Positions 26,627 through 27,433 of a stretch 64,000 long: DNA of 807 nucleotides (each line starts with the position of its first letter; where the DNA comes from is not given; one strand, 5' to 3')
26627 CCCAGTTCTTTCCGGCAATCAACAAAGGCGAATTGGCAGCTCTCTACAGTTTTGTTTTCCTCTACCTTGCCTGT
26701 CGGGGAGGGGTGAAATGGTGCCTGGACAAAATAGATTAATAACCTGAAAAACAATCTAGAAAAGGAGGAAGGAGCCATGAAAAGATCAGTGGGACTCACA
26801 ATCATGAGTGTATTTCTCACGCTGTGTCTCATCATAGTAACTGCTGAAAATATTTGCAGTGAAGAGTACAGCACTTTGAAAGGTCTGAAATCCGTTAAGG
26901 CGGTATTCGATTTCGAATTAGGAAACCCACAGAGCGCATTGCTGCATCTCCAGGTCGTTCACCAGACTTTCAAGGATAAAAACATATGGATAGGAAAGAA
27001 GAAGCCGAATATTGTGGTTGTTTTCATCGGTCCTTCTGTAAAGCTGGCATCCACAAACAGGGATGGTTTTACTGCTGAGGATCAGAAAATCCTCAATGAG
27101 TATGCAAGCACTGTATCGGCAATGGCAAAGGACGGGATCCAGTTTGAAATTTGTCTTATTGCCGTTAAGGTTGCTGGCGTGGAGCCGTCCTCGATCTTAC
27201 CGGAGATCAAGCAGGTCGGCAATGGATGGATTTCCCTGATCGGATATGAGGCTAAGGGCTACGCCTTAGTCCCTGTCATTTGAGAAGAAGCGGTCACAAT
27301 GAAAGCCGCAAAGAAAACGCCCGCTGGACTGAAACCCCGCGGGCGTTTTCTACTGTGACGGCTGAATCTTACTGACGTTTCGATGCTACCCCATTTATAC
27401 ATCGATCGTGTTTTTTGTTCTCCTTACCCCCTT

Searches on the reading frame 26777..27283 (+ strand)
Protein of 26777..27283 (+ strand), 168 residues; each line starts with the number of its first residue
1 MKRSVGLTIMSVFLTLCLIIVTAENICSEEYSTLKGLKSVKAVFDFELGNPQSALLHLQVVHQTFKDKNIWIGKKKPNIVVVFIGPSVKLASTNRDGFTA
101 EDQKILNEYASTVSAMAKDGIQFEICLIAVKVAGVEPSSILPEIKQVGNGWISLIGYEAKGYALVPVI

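Call 46: search_protein_families(library=pfam, proteins=[window:26777-27283:+], max_evalue=0.001)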
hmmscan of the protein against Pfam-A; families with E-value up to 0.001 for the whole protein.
window:26777-27283:+ (168 aa): 1 family
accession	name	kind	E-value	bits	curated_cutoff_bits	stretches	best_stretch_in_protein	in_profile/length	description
PF02635.20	DsrE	-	1.7e-05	25.4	22.7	1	77-165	32-114/116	DsrE/DsrF-like family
